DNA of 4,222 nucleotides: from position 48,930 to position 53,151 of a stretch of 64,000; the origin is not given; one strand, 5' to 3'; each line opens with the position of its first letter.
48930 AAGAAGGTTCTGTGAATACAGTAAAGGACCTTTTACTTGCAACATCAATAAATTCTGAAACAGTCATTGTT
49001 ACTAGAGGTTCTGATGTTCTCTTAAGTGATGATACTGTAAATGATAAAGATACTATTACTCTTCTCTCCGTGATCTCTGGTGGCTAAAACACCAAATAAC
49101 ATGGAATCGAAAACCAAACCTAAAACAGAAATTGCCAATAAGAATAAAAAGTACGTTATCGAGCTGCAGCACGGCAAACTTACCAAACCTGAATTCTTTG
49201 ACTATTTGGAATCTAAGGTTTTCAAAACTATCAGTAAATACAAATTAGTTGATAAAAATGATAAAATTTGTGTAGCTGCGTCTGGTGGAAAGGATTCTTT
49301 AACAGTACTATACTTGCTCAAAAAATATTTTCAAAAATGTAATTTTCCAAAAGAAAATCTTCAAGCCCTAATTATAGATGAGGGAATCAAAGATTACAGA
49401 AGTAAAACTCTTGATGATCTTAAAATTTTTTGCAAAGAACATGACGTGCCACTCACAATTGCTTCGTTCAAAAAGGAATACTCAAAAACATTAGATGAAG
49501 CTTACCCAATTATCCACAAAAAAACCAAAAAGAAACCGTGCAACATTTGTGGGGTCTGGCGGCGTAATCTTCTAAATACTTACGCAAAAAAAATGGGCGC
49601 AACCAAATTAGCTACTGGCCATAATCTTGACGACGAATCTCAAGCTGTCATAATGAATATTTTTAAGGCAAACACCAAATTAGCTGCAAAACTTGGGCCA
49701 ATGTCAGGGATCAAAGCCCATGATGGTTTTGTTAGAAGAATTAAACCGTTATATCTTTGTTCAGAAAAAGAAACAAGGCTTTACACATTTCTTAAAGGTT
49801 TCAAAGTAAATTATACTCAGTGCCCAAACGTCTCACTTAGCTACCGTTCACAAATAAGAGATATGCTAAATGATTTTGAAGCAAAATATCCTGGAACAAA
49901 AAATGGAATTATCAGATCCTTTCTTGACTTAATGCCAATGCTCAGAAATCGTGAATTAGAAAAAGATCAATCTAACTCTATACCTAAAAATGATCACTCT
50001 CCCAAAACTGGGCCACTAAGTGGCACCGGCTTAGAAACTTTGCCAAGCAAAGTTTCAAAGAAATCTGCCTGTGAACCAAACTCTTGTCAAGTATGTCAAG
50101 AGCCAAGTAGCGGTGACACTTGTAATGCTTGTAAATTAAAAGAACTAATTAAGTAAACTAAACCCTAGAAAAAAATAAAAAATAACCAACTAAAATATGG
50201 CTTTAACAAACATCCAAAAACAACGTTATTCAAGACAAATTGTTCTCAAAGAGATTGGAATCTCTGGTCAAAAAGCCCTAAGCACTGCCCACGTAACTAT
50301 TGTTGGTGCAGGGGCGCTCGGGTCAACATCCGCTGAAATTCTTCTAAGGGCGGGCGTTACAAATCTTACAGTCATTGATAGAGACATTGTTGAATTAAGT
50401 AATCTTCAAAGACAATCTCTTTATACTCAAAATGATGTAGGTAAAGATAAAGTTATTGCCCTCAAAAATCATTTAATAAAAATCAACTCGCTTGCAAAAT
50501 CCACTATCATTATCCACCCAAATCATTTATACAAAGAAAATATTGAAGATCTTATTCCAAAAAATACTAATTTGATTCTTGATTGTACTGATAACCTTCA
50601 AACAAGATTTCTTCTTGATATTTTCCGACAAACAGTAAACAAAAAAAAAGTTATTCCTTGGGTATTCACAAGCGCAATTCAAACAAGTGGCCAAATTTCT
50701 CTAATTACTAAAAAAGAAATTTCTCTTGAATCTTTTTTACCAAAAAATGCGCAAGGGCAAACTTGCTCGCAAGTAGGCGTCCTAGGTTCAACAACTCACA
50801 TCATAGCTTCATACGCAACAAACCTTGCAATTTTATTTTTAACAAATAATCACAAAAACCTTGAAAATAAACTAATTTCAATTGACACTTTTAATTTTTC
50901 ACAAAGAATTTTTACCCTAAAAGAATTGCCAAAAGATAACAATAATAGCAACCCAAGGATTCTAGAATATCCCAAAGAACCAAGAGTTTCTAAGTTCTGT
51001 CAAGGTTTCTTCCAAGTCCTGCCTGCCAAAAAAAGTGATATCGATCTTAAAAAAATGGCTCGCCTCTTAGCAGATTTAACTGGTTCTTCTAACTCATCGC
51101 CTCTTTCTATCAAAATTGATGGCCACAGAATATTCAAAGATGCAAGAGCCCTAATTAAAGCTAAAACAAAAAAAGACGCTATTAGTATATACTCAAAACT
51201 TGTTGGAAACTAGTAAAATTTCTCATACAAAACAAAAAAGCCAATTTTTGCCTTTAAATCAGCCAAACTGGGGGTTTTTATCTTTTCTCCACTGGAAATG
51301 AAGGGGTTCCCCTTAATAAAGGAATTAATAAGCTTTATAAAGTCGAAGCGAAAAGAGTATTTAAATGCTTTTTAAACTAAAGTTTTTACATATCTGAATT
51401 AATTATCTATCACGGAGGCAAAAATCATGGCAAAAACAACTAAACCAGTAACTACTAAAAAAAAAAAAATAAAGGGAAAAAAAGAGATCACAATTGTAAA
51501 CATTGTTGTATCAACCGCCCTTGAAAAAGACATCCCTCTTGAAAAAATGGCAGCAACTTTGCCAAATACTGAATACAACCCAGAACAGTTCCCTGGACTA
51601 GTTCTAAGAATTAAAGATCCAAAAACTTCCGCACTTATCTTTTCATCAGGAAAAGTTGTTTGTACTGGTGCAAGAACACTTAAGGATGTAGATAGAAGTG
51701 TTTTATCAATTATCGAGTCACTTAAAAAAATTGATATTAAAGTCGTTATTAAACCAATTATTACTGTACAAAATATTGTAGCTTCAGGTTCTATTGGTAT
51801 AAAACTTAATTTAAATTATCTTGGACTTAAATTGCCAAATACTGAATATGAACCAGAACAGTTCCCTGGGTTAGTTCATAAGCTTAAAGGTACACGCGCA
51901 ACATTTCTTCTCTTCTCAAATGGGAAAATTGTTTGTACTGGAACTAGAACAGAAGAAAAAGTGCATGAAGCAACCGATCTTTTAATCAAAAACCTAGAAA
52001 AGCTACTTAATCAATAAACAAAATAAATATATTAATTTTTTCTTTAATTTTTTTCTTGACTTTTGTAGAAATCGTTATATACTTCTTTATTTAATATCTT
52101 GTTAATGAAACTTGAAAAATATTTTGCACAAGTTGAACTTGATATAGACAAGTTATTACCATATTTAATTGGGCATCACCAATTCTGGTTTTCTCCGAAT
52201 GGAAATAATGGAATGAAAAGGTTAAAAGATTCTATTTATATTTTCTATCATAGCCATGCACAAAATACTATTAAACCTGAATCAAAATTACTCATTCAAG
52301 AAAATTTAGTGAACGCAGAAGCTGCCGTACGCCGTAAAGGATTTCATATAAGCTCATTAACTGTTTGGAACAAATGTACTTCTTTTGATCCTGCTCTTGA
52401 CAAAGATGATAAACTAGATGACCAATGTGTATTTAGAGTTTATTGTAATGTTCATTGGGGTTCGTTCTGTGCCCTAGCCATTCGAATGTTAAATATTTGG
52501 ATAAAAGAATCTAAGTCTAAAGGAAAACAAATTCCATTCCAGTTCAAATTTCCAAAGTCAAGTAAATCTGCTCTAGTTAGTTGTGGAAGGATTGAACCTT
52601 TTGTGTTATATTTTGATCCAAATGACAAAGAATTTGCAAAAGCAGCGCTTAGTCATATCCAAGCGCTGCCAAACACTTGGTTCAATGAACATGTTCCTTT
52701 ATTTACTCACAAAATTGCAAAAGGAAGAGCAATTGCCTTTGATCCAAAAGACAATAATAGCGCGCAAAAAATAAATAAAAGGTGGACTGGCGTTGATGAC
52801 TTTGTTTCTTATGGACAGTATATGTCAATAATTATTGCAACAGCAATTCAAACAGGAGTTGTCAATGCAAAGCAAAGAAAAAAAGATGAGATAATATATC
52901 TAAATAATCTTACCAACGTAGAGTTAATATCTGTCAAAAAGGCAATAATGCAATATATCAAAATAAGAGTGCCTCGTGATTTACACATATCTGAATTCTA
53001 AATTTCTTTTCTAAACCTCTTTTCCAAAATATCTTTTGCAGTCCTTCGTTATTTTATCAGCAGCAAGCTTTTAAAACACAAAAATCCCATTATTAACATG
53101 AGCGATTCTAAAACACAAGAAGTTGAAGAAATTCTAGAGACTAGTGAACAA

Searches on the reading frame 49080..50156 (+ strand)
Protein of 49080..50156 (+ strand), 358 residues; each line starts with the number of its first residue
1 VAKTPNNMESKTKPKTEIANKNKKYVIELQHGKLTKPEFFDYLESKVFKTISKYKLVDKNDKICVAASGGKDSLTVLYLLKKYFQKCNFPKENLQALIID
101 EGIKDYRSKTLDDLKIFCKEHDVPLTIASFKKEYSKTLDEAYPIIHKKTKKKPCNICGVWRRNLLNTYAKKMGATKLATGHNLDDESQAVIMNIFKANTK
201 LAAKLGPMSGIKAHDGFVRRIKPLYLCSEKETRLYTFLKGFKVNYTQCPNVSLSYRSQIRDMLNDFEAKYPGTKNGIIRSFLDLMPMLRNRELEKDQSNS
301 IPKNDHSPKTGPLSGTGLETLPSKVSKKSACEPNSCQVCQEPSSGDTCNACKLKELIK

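Call 6: search_protein_families(library=pfam, proteins=[window:49080-50156:+], max_evalue=0.001)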
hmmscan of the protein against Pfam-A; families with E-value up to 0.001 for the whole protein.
window:49080-50156:+ (358 aa): 3 families
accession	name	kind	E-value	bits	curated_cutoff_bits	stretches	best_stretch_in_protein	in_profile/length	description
PF01171.26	ATP_bind_3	-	1.7e-13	51.2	27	1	62-247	1-165/182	PP-loop family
PF03054.22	tRNA_Me_trans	-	3.5e-07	30.5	20.6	1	62-184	2-129/202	tRNA methyl transferase HUP domain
PF02540.23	NAD_synthase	-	0.00042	20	21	1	57-182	15-130/242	NAD synthase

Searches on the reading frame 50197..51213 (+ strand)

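Call 6: search_protein_families(library=pfam, proteins=[window:50197-51213:+], max_evalue=0.001)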
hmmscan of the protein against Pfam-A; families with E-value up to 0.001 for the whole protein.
window:50197-51213:+ (338 aa): 2 families
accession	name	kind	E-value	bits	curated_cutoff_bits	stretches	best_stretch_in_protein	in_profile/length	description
PF00899.27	ThiF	-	3.7e-53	180.6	28.1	1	11-244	1-231/238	ThiF family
PF01488.26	Shikimate_DH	-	3.2e-06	27.7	24.3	1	27-111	9-95/138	Shikimate / quinate 5-dehydrogenase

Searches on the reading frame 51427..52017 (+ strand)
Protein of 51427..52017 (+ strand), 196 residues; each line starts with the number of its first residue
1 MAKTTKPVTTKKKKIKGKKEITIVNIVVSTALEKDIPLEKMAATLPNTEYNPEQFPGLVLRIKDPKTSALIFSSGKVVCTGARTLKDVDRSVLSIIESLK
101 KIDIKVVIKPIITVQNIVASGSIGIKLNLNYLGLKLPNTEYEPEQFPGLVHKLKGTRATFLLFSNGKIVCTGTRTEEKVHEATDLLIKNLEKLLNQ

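Call 6: search_protein_families(library=pfam, proteins=[window:51427-52017:+], max_evalue=0.001)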
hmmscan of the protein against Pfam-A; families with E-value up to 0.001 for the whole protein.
window:51427-52017:+ (196 aa): 2 families
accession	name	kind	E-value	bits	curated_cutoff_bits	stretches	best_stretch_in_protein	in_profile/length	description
PF00352.27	TBP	-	4.6e-56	187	22.9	2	21-102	2-85/85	Transcription factor TFIID (or TATA-binding protein, TBP)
PF11858.14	DUF3378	-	0.00013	22.5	27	0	38-83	11-55/76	Domain of unknown function (DUF3378)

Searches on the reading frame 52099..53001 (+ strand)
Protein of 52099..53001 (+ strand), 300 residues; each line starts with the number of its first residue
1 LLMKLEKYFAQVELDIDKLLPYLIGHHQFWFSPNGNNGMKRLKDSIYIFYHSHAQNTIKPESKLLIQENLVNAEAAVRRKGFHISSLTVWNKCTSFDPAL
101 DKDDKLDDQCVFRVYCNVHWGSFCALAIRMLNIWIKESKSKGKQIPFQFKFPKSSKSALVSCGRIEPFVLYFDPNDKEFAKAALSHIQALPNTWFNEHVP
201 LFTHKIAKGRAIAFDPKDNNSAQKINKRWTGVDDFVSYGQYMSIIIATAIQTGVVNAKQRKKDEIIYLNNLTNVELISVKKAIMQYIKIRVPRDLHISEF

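Call 6: search_protein_families(library=pfam, proteins=[window:52099-53001:+], max_evalue=0.001)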
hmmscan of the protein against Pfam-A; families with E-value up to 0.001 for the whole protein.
window:52099-53001:+ (300 aa): 1 family
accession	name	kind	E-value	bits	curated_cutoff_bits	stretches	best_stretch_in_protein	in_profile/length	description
PF17914.6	HopA1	-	1.9e-10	41.4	22.7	1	109-222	23-126/170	HopA1 effector protein family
